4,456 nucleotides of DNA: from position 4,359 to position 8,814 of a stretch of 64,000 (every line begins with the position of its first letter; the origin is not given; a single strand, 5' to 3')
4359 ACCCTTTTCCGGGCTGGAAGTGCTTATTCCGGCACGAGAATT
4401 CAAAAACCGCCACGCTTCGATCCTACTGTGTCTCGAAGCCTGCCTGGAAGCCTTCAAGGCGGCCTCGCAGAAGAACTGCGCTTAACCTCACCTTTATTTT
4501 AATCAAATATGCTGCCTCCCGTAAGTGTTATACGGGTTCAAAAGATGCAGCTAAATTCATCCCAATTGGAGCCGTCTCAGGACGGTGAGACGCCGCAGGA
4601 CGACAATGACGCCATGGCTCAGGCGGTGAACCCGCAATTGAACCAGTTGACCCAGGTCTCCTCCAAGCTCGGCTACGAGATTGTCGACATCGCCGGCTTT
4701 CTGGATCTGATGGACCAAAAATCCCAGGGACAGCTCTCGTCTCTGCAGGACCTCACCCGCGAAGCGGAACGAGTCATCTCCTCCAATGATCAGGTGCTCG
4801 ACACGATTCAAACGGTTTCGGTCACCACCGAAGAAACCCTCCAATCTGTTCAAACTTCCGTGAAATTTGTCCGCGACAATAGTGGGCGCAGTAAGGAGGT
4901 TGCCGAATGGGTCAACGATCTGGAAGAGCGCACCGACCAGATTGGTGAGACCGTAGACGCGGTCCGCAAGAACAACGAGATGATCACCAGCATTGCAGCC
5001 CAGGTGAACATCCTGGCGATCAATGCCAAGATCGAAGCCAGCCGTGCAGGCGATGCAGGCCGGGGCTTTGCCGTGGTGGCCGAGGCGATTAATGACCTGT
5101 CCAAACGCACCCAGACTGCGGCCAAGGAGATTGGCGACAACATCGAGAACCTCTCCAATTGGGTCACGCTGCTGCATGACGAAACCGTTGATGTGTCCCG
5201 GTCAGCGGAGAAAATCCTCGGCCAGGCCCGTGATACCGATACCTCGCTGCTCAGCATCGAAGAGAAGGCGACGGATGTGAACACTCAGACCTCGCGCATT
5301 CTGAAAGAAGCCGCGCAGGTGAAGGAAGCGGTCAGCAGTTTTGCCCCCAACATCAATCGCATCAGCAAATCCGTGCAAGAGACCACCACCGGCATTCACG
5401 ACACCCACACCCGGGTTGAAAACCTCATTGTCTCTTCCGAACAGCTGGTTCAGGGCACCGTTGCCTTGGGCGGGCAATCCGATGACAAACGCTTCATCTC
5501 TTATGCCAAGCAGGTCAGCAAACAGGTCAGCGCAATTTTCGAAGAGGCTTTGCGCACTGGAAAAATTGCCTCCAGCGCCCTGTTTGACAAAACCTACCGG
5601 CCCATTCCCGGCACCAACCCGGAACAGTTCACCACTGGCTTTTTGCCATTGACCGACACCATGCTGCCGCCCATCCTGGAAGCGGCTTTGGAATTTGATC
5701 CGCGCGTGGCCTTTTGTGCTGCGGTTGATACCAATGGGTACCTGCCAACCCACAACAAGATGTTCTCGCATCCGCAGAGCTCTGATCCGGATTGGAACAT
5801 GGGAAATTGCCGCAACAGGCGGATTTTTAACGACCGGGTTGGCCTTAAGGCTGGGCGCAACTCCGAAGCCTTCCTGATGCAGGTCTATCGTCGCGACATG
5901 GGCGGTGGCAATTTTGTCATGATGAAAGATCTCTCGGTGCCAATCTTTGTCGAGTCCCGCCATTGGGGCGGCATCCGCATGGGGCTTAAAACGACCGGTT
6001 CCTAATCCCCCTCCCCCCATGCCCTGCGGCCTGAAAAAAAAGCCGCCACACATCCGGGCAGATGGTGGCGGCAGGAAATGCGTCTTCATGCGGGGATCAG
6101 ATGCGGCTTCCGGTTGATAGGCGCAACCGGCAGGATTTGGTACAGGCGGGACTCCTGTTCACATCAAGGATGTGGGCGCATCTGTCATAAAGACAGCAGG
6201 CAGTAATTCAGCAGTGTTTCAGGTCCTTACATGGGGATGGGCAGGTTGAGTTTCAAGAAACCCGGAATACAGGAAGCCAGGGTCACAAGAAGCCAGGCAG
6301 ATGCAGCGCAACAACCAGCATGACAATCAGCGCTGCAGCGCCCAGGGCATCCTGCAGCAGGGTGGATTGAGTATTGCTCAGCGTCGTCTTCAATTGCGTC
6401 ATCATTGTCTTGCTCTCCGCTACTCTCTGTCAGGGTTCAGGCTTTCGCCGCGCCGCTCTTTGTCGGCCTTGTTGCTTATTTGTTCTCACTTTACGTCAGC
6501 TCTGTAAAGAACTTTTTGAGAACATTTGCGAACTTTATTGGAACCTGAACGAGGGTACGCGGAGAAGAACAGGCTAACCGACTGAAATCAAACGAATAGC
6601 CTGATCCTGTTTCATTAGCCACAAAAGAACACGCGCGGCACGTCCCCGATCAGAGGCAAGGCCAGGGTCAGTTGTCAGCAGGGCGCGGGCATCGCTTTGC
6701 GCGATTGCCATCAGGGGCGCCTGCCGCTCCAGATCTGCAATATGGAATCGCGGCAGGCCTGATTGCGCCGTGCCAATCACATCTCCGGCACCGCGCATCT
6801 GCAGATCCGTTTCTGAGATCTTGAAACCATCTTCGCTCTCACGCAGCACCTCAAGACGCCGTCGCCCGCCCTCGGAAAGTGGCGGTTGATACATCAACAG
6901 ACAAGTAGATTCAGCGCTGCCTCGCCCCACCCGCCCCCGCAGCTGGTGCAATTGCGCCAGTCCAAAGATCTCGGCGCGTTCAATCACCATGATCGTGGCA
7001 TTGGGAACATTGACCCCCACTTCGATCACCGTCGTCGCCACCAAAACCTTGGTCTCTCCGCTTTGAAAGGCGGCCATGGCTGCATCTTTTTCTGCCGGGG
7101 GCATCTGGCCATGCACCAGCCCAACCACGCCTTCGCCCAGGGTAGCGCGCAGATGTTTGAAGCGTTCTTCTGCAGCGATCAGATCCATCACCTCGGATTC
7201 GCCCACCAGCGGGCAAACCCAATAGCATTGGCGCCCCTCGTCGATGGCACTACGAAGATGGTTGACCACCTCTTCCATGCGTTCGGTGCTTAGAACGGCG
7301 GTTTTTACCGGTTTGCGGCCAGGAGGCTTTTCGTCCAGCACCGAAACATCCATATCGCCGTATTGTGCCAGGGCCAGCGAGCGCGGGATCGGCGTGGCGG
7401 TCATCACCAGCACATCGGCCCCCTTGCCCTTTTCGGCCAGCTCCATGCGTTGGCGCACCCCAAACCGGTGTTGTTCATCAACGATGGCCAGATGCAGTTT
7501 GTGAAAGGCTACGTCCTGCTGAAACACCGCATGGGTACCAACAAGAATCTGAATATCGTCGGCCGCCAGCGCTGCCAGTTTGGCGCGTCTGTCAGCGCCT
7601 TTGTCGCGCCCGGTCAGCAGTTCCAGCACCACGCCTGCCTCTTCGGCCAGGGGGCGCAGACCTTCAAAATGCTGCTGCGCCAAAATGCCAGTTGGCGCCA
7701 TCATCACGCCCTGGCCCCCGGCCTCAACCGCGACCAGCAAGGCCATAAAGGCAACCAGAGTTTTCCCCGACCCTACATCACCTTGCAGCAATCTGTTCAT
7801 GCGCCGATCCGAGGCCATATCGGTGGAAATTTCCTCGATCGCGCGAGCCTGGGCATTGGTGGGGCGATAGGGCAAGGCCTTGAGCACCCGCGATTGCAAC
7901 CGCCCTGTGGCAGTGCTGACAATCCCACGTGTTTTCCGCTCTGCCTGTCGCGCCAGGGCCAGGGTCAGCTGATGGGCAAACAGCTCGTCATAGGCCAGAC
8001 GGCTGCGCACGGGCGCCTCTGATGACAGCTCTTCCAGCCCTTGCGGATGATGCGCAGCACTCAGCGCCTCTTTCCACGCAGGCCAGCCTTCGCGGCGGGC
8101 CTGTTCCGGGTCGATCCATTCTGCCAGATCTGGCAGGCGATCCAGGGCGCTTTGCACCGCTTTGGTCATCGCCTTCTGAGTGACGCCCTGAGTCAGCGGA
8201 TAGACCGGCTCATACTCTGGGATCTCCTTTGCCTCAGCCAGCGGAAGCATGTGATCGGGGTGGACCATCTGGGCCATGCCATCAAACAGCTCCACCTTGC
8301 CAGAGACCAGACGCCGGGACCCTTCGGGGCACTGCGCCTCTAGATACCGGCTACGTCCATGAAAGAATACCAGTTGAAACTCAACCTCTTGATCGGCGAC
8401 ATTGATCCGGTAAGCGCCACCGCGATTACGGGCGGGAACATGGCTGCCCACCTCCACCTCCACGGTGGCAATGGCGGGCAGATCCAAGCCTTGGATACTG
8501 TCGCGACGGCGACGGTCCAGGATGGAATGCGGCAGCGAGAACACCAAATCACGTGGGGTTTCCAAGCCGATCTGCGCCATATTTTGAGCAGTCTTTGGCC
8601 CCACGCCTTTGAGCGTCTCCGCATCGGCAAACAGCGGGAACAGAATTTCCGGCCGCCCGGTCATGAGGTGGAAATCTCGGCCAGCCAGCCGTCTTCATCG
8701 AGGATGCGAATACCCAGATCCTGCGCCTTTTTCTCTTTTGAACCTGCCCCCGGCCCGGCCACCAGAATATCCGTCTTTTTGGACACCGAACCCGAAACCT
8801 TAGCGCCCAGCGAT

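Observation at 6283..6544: SOS-controlled 40-aa membrane peptide hidden downstream of recG: candidate SidA/TisB-like effector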

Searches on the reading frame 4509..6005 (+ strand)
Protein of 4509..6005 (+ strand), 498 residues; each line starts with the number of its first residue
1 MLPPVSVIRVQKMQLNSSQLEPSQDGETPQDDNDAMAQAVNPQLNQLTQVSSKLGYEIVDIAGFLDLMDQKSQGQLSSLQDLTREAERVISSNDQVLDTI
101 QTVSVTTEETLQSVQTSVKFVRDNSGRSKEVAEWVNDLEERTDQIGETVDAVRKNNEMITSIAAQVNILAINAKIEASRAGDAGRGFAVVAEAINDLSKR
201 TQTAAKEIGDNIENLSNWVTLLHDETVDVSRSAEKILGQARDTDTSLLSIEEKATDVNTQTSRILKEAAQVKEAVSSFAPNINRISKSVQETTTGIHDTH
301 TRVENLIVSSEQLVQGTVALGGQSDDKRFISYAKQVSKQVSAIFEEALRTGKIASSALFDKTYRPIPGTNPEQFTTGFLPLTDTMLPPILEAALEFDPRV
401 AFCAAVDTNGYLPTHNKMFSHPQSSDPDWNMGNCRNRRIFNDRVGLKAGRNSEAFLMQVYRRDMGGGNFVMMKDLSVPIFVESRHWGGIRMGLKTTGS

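Call 11: search_protein_families(library=pfam, proteins=[window:4509-6005:+], max_evalue=1)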
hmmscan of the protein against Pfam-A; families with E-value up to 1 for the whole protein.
window:4509-6005:+ (498 aa): 23 families
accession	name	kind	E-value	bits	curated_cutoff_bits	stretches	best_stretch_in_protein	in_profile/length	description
PF00015.26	MCPsignal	-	4e-23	82.6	34.6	2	157-287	40-170/172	Methyl-accepting chemotaxis protein (MCP) signalling domain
PF05010.19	TACC_C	-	0.00079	19.6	29.9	1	193-311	23-141/201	Transforming acidic coiled-coil-containing protein (TACC), C-terminal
PF06009.19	Laminin_II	-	0.0017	18.8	33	1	249-324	7-82/138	Laminin Domain II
PF13166.12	AAA_13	-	0.0027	16.9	36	1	66-237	293-464/713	AAA domain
PF06419.17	COG6_N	-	0.0038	17.8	27.4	1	260-314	27-81/114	Conserved oligomeric complex COG6, N-terminal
PF11887.13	Mce4_CUP1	-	0.0039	17.3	32.6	1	162-329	32-194/222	Cholesterol uptake porter CUP1 of Mce4, putative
PF10157.14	BORCS6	-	0.017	15.7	35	1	77-169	7-100/101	BLOC-1-related complex sub-unit 6 C-terminal helix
PF07889.17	DUF1664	-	0.023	15.2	34.6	1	202-287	40-122/124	Protein of unknown function (DUF1664)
PF06008.19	Laminin_I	-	0.04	14.1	34.6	2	244-313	38-108/259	Laminin Domain I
PF10046.14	BLOC1_2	-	0.055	14.3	33.4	1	98-172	6-80/96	Biogenesis of lysosome-related organelles complex-1 subunit 2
PF02646.22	RmuC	-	0.091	12.3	26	1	255-312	222-280/291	RmuC family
PF10368.14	YkyA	-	0.14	12.3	28.8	0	186-279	83-177/186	Putative cell-wall binding lipoprotein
PF04108.17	ATG17_like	-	0.15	11.9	43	0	76-304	2-292/355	Autophagy protein ATG17-like domain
PF11564.14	BpuJI_N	-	0.18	11.4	25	0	88-181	143-231/278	Restriction endonuclease BpuJI - N terminal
PF06103.16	DUF948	-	0.21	12.2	37.2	1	249-306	30-87/89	Bacterial protein of unknown function (DUF948)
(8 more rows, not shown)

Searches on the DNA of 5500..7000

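Call 3: search_rna_families(source=window, start=5500, end=7000, threshold=evalue, max_evalue=1)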
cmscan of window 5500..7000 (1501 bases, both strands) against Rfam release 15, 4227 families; matches with E-value up to 1: 1.
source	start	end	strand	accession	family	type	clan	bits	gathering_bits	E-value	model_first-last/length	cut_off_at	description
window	6034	6132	-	RF02837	anti-hemB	Gene; sRNA;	-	17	49.5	0.56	1-81/81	no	Burkholderia RNA 7 (anti-hemB)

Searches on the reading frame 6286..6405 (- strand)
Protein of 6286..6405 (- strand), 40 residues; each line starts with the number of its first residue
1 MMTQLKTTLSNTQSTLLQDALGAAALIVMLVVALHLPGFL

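Call 7: find_homologous_proteins(query=window:6286-6405:-, max_evalue=10)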
Query seq(40 aa) (40 aa): 18 proteins with E <= 10 among 18 candidates.
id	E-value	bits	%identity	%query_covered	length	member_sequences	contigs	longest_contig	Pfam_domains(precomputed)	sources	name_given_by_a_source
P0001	7.0e-15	69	93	100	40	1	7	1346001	-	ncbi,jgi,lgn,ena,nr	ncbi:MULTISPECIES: hypothetical protein [Pseudophaeobacter]|jgi:hypothetical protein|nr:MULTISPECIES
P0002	3.1e-14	67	93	100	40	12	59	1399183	-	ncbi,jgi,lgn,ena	-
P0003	1.6e-13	65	90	100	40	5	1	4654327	-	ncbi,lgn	-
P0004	3.1e-13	64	90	100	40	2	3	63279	-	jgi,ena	jgi:hypothetical protein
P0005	5.7e-12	60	83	100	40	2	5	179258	-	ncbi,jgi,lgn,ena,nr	ncbi:hypothetical protein PH5382_02376 [Phaeobacter sp. CECT 5382]|nr:hypothetical protein [Phaeobac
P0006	8.2e-12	60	83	100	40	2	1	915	-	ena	-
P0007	1.8e-11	59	83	100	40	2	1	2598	-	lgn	-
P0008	2.5e-11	58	78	100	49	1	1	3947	-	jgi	jgi:hypothetical protein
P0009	1.6e-9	53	73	100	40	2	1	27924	-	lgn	-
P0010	7.3e-9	51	73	100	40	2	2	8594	-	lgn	-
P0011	9.2e-9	51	70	100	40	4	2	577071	-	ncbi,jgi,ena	ncbi:hypothetical protein [Aquicoccus sp. SU-CL01552]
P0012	1.9e-8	50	68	100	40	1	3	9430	-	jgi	jgi:hypothetical protein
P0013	6.5e-8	48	67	98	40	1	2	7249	-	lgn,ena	-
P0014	1.7e-7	47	67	98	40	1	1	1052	-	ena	-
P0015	2.3e-7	46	63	100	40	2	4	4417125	-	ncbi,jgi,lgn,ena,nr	ncbi:hypothetical protein [Parasedimentitalea marina]|nr:hypothetical protein [Parasedimentitalea ma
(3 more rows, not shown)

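Call 11: search_protein_families(library=pfam, proteins=[window:6286-6405:-], max_evalue=1)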
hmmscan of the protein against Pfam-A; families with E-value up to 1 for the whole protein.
seq(40 aa): 0 families

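Call 48: search_protein_families(library=ncbifam, proteins=[window:6286-6405:-], max_evalue=10)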
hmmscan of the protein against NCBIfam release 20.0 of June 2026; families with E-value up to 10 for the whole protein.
seq(40 aa): 0 families

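Call 50: find_related_loci(query=A1, collection=genome_contigs, flank=1000)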
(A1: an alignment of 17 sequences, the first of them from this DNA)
Query A1 (40 aa) in genome_contigs; peptide patterns used: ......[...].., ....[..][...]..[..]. (x = any residue, [..] = any of these).
255 stretches matched a pattern; 188 encode a relative of the query (tblastn E <= 1e-3); the best 80 are kept; 80 distinct loci.
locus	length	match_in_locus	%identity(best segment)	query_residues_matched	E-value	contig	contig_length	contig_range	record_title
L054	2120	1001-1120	93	1-40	4e-20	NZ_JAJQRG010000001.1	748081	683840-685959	Pseudophaeobacter flagellatus strain MA21411-1 contig1, whole genome shotgun sequence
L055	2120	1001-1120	93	1-40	4e-20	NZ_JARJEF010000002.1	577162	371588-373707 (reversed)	Pseudophaeobacter profundi strain ZH257 NODE_2_length_577162_cov_65.435323, whole genome shotgun sequence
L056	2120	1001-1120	95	1-40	5e-20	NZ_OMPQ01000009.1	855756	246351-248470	Pseudophaeobacter sp. EL27 isolate Pseudopaeobacter sp. strain EL27, whole genome shotgun sequence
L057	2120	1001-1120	93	1-40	2e-19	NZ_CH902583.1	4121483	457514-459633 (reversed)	Roseobacter sp. MED193 1099517003978, whole genome shotgun sequence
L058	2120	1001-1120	90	1-40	7e-19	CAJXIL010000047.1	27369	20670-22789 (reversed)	MAG TPA_asm: uncultured Roseobacter sp. isolate SRR3646240_bin.11_MetaBAT_v2.12.1_MAG genome assembly, contig: NODE_283_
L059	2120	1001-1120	90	1-40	7e-19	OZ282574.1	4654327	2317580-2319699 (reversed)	Phaeobacter sp. SH40 genome assembly, chromosome: 1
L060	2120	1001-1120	90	1-40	4e-18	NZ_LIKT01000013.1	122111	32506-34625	Phaeobacter sp. 11ANDIMAR09 PM09_013, whole genome shotgun sequence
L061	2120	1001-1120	85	1-40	6e-17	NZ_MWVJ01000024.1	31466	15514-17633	Pseudophaeobacter leonis strain 306 Phaeobacter_leonis_contig_24, whole genome shotgun sequence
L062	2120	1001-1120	73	1-40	3e-16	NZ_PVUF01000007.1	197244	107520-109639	Tritonibacter scottomollicae strain DSM 25328 Ga0181014_107, whole genome shotgun sequence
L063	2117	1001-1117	77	1-39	4e-16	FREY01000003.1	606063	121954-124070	Rhodobacteraceae bacterium Alg231_04 genome assembly, contig: Contig_3, whole genome shotgun sequence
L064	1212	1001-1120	70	1-40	4e-16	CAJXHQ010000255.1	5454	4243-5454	MAG TPA_asm: uncultured Rhodobacteraceae bacterium isolate SRR3646399_bin.4_MetaBAT_v2.12.1_MAG genome assembly, contig:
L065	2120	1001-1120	73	1-40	4e-16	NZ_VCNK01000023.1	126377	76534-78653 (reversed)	Phaeobacter sp. B1627 contig23, whole genome shotgun sequence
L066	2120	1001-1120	78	1-40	5e-16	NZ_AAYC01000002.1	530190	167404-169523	Roseobacter sp. SK209-2-6 1101232001820, whole genome shotgun sequence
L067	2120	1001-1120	75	1-40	7e-16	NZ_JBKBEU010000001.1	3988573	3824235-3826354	Phaeobacter sp. C3_T13_0 1, whole genome shotgun sequence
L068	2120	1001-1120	68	1-40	9e-16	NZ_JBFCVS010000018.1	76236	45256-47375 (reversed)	Leisingera sp. JC11 NODE_18_length_76236_cov_22.062897, whole genome shotgun sequence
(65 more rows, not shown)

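Call 69: predict_structure(alignment_id=A1)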
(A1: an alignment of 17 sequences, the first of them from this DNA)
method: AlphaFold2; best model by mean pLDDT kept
length: 40 residues; sequences in the alignment: 17
mean_pLDDT: 79.5   pTM: 0.42
mean pLDDT of the five models: 79.5, 78.9, 77.9, 77.9, 70.3
residues with pLDDT >= 90: 10; 70-90: 22; 50-70: 8; < 50: 0
segments of 3 or more residues with pLDDT < 50: none
pLDDT, mean of each block of 10 residues (from residue 1): 66 80 93 79
secondary structure, 60 per line:
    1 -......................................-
elements in order: H2-39

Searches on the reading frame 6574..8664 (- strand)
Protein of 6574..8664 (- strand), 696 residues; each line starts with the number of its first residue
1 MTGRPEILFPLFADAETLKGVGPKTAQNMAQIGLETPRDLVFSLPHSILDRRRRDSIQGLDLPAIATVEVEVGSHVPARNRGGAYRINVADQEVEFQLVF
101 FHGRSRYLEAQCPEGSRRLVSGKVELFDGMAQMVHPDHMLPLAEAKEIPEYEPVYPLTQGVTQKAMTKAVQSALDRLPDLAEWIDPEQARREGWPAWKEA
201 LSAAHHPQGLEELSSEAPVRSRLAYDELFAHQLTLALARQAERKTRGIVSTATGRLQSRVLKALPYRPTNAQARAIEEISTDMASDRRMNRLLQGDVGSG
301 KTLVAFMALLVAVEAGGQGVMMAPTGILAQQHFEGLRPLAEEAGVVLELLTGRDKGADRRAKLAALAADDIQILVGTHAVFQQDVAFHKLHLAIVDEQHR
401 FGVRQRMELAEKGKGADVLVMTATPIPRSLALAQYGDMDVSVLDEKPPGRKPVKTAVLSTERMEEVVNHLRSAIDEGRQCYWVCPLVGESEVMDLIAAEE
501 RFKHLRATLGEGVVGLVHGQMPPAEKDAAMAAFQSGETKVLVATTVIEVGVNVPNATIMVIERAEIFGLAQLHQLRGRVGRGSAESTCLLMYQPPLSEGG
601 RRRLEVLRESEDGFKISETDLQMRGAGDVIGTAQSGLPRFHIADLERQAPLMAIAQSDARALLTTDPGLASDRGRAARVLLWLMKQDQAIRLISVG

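Call 11: search_protein_families(library=pfam, proteins=[window:6574-8664:-], max_evalue=1)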
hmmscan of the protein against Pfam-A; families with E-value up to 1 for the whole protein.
window:6574-8664:- (696 aa): 17 families
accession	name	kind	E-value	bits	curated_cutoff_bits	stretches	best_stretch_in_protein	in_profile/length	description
PF00270.35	DEAD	-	1.8e-23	83.6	26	1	269-429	1-163/167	DEAD/DEAH box helicase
PF00271.37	Helicase_C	-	1.8e-18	67.2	23.5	1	475-581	13-108/110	Helicase conserved C-terminal domain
PF19833.4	RecG_dom3_C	-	1.1e-11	45.1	26.8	1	611-671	2-63/87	ATP-dependent DNA helicase RecG, domain 3, C-terminal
PF04851.21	ResIII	-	8.6e-11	42.5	22.5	1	267-425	3-162/164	Type III restriction enzyme, res subunit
PF17191.10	RecG_wedge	-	6.7e-09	36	23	1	18-174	5-159/162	RecG wedge domain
PF01336.31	tRNA_anti-codon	-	5.3e-05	23.5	27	1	74-137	9-71/75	OB-fold nucleic acid binding domain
PF21176.3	RecR_HhH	-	0.0002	21.5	27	1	17-48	10-41/45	RecR, helix-hairpin-helix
PF22590.2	Cas3-like_C_2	-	0.00051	20.7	27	1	500-581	17-103/106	CRISPR-associated nuclease/helicase Cas3, C-terminal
PF13604.12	AAA_30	-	0.00062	20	27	1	271-416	5-115/191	AAA domain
PF01695.23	IstB_IS21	-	0.00076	19.5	24.1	1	211-316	16-120/238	IstB-like ATP binding protein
PF14520.12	HHH_5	-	0.01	16.8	27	1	14-41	3-30/57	Helix-hairpin-helix domain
PF11731.14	Cdd1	-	0.03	14.9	25.5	1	16-53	9-46/86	Pathogenicity locus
PF22232.2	TraI_hel_assoc_N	-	0.078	14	27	1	338-419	17-96/99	TraI helicase-associated ssDNA bd, N-terminal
PF13742.12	tRNA_anti_2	-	0.1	13.3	27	1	67-129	23-83/95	OB-fold nucleic acid binding domain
PF13555.12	AAA_29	-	0.1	12.8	27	1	286-312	20-48/61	P-loop containing region of AAA domain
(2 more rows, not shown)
